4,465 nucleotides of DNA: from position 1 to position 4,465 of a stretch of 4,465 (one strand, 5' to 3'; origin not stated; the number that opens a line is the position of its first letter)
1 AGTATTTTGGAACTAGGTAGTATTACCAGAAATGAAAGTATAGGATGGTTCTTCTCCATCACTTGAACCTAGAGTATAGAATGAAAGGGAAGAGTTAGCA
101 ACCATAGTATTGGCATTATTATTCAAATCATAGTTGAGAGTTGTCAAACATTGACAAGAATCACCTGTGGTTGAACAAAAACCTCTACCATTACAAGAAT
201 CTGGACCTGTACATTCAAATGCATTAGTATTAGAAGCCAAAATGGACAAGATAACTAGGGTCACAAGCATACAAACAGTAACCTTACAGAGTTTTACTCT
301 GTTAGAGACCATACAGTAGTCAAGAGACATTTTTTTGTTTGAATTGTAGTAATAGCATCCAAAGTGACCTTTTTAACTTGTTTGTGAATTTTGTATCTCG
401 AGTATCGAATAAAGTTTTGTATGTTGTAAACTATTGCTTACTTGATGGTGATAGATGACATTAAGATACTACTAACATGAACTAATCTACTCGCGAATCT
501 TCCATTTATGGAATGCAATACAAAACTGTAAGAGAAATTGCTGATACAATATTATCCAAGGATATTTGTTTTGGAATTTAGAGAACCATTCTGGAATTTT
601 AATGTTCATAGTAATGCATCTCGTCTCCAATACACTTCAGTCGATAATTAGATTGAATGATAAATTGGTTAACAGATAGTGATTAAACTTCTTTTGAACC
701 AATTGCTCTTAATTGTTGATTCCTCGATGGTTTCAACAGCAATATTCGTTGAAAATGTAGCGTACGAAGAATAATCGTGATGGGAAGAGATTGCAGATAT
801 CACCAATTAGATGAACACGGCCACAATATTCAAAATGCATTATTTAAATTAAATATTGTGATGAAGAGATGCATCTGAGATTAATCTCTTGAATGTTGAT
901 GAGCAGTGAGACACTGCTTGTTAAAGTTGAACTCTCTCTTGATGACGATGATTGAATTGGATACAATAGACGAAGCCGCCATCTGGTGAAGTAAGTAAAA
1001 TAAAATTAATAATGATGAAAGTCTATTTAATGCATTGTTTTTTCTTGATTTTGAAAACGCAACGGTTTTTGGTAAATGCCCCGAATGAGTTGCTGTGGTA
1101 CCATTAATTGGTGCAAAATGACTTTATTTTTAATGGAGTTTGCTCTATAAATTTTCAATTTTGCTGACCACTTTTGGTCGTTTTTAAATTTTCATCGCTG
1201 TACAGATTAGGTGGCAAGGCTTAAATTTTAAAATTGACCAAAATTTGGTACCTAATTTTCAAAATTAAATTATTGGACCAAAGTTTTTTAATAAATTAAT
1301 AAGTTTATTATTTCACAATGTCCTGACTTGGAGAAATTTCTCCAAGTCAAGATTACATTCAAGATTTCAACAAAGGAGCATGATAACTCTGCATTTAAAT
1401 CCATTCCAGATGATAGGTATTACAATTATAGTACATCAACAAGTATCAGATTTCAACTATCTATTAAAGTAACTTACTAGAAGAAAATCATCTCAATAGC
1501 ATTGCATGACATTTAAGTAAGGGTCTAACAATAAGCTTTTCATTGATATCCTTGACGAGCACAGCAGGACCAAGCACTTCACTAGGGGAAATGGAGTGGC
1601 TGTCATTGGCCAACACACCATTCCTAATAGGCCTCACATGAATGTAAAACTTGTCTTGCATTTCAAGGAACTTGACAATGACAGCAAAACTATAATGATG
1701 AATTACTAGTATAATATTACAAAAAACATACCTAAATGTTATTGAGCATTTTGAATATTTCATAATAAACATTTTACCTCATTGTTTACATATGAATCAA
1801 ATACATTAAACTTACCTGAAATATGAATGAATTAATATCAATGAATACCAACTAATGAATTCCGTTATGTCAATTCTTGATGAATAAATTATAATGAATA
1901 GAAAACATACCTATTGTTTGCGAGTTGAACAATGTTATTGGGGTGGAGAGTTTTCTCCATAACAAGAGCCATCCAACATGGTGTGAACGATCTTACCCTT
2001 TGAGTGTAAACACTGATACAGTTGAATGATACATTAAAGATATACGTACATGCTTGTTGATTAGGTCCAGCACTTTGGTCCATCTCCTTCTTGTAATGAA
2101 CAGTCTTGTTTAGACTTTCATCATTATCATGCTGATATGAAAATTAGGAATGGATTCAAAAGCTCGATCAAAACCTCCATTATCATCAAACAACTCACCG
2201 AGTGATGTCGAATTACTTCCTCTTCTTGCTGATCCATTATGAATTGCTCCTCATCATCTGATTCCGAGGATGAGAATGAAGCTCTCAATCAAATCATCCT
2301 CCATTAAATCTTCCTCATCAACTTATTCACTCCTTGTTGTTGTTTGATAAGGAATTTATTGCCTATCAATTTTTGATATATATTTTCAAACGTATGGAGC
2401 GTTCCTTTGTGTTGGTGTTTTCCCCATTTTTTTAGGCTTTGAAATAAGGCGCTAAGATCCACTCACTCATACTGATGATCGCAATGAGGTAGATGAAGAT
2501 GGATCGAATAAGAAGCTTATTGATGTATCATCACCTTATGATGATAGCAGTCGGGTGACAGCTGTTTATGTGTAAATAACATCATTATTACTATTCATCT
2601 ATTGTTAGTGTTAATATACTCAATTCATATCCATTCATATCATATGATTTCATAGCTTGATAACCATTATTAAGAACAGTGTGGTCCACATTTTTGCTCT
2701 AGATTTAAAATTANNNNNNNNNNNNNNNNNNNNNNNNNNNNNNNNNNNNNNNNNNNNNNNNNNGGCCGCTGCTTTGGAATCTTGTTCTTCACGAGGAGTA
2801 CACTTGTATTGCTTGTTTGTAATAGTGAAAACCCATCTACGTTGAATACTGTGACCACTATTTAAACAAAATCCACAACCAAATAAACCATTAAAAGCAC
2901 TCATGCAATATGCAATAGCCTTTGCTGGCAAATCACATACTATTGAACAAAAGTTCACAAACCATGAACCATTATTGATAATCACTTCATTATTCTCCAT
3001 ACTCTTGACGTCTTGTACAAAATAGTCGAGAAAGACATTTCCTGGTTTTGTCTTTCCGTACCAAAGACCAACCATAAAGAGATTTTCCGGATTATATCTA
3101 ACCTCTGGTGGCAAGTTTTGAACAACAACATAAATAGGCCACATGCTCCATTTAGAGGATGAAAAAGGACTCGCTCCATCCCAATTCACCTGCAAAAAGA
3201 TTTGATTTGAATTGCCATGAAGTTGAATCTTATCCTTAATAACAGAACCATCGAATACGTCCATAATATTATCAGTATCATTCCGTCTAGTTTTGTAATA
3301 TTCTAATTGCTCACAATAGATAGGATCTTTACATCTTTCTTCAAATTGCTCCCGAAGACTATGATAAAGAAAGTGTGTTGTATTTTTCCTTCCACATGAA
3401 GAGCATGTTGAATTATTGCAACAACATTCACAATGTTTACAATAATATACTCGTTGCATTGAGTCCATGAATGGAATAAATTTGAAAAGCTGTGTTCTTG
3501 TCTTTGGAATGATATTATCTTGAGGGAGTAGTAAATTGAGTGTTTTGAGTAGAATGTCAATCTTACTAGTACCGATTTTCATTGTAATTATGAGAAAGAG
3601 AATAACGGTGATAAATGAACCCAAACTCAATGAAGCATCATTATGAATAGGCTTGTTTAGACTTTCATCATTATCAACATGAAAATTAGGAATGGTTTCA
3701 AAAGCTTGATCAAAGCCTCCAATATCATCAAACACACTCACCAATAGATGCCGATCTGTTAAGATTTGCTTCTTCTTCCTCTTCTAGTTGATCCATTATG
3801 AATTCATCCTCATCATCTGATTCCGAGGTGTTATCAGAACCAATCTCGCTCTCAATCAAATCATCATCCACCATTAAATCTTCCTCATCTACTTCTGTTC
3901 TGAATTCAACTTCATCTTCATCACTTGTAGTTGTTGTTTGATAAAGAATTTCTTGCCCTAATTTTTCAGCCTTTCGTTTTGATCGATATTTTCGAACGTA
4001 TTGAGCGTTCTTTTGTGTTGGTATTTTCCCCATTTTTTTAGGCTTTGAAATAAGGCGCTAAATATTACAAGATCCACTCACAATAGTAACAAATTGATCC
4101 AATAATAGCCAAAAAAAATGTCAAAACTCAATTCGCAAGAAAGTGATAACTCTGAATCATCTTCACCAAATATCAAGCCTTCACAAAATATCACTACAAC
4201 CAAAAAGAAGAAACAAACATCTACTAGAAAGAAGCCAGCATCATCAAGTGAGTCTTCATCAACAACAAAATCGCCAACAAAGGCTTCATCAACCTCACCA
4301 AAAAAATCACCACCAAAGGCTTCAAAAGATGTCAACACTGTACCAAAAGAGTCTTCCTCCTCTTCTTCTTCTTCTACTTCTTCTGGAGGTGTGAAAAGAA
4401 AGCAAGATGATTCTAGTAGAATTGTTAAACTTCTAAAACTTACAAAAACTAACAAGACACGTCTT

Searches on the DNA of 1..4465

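Call 48: search_rna_families(source=window, threshold=evalue, max_evalue=1)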
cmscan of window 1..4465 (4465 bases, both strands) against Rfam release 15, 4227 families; matches with E-value up to 1: 0.
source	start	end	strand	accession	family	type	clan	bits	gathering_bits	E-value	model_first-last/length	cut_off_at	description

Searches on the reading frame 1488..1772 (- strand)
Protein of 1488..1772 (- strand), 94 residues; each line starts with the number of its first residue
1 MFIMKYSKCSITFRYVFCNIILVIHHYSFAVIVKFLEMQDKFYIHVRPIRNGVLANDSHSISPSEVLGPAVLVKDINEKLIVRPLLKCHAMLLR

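Call 3: search_protein_families(library=pfam, proteins=[window:1488-1772:-], max_evalue=10)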
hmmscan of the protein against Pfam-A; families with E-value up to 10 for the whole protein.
window:1488-1772:- (94 aa): 0 families

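Call 9: find_encoding_contigs(protein=window:1491-1772:-, flank=10000)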
Protein window:1491-1772:- (94 aa): no gene with exactly this product is on record in the collection.

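Call 19: search_protein_representatives(protein=window:1491-1772:-)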
Query: 94 residues. Proteins with E-value up to 0.001 (for the whole library): 2; up to 1e-10: 1; up to 1e-30: 1. The best 2 are listed.
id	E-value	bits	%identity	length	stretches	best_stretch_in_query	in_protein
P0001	3.7e-35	136.2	90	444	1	18-94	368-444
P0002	2.8e-06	43.9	26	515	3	25-81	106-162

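Call 21: find_encoding_contigs(protein=P0001, flank=10000)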
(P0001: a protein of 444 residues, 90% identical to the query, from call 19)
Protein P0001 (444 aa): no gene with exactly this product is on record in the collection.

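Call 22: list_cluster_members(proteins=[P0001, P0002])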
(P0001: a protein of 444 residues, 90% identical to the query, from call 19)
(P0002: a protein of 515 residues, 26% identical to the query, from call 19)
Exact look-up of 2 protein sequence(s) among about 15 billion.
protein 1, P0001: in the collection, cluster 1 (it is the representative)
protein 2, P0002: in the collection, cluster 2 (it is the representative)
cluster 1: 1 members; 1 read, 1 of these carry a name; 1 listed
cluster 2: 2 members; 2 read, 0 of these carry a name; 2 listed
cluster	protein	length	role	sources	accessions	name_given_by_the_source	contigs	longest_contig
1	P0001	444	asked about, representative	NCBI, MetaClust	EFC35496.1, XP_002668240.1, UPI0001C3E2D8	predicted protein, partial [Naegleria gruberi] | status=active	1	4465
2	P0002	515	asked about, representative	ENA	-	-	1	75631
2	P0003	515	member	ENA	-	-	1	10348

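Call 30: search_protein_families(library=pfam, proteins=[P0002, P0001], max_evalue=0.01)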
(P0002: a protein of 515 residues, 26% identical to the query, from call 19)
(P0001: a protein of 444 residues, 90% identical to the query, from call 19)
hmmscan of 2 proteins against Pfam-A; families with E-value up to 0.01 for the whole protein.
P0002 (515 aa): 8 families
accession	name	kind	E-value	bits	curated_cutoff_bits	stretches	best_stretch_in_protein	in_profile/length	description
PF01453.30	B_lectin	-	1.8e-10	41.7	32.4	0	33-98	12-75/105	D-mannose binding lectin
PF23585.1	DUF7137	-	7.6e-09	35.8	27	0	52-93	55-100/137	Domain of unknown function (DUF7137)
PF23586.2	Beta-prop_NWD2_C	-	1.5e-07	31.3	33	0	122-175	28-80/341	NWD2 C-terminal beta-propeller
PF11589.14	DUF3244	-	3.4e-05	24.2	25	0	121-167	40-86/96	Domain of unknown function (DUF3244)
PF24018.1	DUF7331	-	0.00043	21.2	27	0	338-352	33-47/59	Family of unknown function (DUF7331)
PF25302.1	NADase_transloc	-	0.00061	20.4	27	0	87-129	29-68/146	NAD glycohydrolase translocation F5/8 type C domain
PF20049.4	DUF6451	-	0.00063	20.1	28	0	118-132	13-27/33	Domain of unknown function (DUF6451)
PF24130.1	DUF7397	-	0.0039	17.4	27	0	127-150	28-50/56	Family of unknown function (DUF7397)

P0001 (444 aa): 2 families
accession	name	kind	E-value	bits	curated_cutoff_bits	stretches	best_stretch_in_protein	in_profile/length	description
PF02992.20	Transposase_21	-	7.4e-09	35.6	28.6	1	177-297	25-155/213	Transposase family tnp2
PF06869.18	DUF1258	-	8.5e-05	22.6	33.1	1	184-303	100-219/253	Protein of unknown function (DUF1258)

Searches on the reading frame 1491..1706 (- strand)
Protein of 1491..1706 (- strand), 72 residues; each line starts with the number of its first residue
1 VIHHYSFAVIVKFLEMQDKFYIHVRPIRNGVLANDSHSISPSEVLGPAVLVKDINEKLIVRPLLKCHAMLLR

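Call 5: search_solved_structures(query=window:1491-1706:-, max_evalue=10, show_alignments=5)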
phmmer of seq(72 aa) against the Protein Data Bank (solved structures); distinct sequences matched with E-value up to 10: 3.
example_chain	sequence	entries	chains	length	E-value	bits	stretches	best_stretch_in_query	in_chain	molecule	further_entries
8xfm_A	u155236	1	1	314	0.51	14.4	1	4-56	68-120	MAP kinase-interacting serine/threonine-protein kinase 2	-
2ac3_A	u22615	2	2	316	0.52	14.4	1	4-56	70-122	MAP kinase-interacting serine/threonine kinase 2 | MAP kinase-interacting serine/threonine-protein kinase 2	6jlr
2ac5_A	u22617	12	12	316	0.52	14.3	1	4-56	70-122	MAP kinase-interacting serine/threonine kinase 2 | MAP kinase-interacting serine/threonine-protein kinase 2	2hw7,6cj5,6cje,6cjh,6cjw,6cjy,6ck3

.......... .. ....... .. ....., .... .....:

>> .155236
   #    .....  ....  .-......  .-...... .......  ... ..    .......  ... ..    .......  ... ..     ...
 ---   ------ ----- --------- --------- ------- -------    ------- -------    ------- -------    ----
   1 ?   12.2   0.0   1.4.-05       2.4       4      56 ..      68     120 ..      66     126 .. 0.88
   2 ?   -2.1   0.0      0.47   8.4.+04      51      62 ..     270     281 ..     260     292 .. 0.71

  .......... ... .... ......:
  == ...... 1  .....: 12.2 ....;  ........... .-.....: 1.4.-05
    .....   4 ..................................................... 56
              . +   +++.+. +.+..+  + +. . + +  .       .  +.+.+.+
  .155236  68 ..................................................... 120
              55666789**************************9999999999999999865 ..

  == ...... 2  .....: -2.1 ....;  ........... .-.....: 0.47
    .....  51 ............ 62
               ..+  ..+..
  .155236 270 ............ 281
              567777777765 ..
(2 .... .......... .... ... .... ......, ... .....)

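Call 6: search_protein_families(library=pfam, proteins=[window:1491-1706:-], max_evalue=10)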
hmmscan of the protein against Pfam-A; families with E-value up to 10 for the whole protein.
seq(72 aa): 0 families

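Call 34: predict_structure(protein=window:1491-1706:-)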
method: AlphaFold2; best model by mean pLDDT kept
length: 72 residues; sequences in the alignment: 1
mean_pLDDT: 55.3   pTM: 0.27
mean pLDDT of the five models: 55.3, 53.7, 53.3, 50.3, 49.1
residues with pLDDT >= 90: 0; 70-90: 0; 50-70: 52; < 50: 20
segments of 3 or more residues with pLDDT < 50: 23-26, 28-35, 37-40
pLDDT, mean of each block of 10 residues (from residue 1): 54 60 48 48 54 62 63 51
secondary structure, 60 per line:
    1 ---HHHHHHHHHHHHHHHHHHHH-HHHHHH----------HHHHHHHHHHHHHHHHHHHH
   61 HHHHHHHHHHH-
elements in order: H4-23 H25-30 H41-71

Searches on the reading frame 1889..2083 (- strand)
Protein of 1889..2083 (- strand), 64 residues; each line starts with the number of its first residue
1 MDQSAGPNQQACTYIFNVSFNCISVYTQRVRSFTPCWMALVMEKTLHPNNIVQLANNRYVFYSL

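Call 3: search_protein_families(library=pfam, proteins=[window:1889-2083:-], max_evalue=10)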
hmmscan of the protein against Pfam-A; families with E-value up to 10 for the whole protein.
window:1889-2083:- (64 aa): 0 families

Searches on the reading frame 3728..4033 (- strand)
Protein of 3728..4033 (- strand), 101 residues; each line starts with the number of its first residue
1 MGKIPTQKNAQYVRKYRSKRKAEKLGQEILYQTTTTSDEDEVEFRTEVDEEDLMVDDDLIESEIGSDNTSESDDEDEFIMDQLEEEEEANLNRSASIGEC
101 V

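Call 3: search_protein_families(library=pfam, proteins=[window:3728-4033:-], max_evalue=10)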
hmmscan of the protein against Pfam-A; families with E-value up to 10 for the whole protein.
window:3728-4033:- (101 aa): 2 families
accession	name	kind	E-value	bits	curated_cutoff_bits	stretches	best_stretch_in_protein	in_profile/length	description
PF08693.15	SKG6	-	1.2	8.4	30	1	24-97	231-303/668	SKG6 family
PF04889.17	Cwf_Cwc_15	-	4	7.6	30.4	1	17-93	70-149/244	Cwf15/Cwc15 cell cycle control protein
